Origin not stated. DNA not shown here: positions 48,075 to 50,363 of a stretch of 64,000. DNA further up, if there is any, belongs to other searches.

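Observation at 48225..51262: Adjacent dockerin-bearing beta-helix enzyme and cohesin-like membrane-anchored protein, just upstream of the fibre genes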

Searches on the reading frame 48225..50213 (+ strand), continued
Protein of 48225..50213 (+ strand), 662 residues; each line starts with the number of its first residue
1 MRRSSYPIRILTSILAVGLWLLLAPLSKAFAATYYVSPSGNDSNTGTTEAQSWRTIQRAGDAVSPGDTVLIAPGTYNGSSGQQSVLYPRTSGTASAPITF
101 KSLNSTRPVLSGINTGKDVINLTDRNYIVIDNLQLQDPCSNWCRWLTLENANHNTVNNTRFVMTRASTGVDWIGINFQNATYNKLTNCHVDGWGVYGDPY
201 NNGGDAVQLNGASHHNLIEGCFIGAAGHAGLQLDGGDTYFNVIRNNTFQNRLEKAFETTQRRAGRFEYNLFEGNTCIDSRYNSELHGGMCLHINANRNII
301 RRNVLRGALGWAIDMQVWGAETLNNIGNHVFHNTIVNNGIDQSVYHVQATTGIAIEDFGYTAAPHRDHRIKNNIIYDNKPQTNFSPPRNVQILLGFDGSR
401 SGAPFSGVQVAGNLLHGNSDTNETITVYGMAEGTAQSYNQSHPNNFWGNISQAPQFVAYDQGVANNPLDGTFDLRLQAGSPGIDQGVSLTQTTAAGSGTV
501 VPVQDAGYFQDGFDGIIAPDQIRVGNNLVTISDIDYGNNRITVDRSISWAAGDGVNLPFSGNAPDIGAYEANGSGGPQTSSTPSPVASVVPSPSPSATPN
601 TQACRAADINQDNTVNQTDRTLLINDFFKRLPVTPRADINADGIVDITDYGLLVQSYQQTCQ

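Call 59: search_solved_structures(query=A4, max_evalue=1, show_alignments=1)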
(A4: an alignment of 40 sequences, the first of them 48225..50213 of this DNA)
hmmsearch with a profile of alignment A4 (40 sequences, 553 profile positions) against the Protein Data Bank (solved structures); distinct sequences matched with E-value up to 1: 18.
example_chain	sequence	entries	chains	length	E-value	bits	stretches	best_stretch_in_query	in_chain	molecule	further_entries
9rx2_A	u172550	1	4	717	6.6e-19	71.1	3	245-449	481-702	Parallel beta-helix repeat protein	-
3vst_A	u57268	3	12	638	2.7e-18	69.1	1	30-104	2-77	Xylosidase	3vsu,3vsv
7o7a_A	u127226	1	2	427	1.7e-16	63.2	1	58-385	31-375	Aliginate lyase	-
7o84_A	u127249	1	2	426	1.7e-16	63.1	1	58-385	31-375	Alginate lyase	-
6kfn_A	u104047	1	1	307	3.7e-16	62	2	53-230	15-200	alginate lyase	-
5olq_A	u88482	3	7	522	1.2e-15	60.4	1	28-207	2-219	Rhamnogalacturonan lyase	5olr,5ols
1ru4_A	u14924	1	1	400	2.3e-15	59.4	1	29-190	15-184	Pectate lyase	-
7dmk_A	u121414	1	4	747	2.8e-14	55.9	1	53-365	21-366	BcAlyPL6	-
6qps_A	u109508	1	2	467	1.8e-13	53.2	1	58-301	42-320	Polysaccharide Lyase Family 6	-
6kqs_A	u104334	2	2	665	2.8e-13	52.5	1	28-108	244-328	lacto-N-biosidase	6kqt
7o79_A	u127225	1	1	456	7.6e-13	51.1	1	52-298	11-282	Poly(Beta-D-mannuronate) lyase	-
1ofl_A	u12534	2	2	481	3.2e-11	45.7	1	51-272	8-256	CHONDROITINASE B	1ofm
1dbg_A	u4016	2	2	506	4.4e-11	45.3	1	50-272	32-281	CHONDROITINASE B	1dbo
5mqp_A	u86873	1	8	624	0.00032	22.6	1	28-103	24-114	Glycoside hydrolase BT_1002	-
3jur_A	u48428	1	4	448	0.0018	20.2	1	117-243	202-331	Exo-poly-alpha-D-galacturonosidase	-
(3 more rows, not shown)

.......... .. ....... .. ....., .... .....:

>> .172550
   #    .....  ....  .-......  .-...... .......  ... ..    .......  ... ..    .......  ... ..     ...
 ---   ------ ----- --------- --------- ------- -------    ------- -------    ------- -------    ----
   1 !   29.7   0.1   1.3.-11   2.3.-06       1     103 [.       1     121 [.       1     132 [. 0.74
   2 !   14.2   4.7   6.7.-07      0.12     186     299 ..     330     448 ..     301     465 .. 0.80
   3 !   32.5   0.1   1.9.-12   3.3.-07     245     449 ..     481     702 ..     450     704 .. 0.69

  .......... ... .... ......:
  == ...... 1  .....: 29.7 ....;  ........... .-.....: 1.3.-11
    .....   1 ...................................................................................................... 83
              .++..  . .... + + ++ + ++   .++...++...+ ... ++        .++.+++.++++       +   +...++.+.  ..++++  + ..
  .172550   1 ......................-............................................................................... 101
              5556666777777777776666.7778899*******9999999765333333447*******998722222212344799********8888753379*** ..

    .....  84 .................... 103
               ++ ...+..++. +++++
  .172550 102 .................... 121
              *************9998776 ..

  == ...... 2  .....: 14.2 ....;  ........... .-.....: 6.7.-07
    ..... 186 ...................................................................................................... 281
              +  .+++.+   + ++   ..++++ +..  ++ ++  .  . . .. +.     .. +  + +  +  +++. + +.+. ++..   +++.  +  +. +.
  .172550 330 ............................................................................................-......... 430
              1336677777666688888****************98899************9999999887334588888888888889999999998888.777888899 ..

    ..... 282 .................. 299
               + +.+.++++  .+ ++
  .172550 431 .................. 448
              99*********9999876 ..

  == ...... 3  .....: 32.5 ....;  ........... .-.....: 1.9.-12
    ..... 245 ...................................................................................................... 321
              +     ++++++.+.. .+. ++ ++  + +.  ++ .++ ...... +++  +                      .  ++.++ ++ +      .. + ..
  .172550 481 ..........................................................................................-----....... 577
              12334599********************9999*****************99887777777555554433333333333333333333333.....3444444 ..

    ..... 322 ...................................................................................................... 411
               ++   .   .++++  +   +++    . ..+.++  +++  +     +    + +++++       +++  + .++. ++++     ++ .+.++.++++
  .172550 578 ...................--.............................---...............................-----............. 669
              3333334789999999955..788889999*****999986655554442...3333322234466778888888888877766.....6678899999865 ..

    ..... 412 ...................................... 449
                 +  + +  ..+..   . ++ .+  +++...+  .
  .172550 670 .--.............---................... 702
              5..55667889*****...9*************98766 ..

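Call 84: search_protein_families(library=ncbifam, proteins=[window:48225-50213:+], max_evalue=0.1)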
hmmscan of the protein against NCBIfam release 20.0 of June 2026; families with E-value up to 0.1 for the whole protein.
window:48225-50213:+ (662 aa): 5 families
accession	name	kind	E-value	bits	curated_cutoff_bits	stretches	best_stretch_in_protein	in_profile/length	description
NF041899.1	pec_ly_PelN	equivalog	8.5e-14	51.2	740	1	18-218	12-198/437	pectate lyase PelN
NF047854.1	LIC10774_subfam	equivalog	3.7e-08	32.7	380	1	32-82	59-109/358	LIC10774/LIC10365 family surface protein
NF047897.1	LctobiosidLnbX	equivalog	2e-06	26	2500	1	31-102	43-115/1498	lacto-N-biosidase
NF041518.1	choice_anch_Q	domain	0.00023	21.3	25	0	554-571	41-57/58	choice-of-anchor Q domain-containing protein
NF041540.1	dockerin_GC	domain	0.0024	18.2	29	1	604-661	1-67/67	GC-type dockerin domain-anchored protein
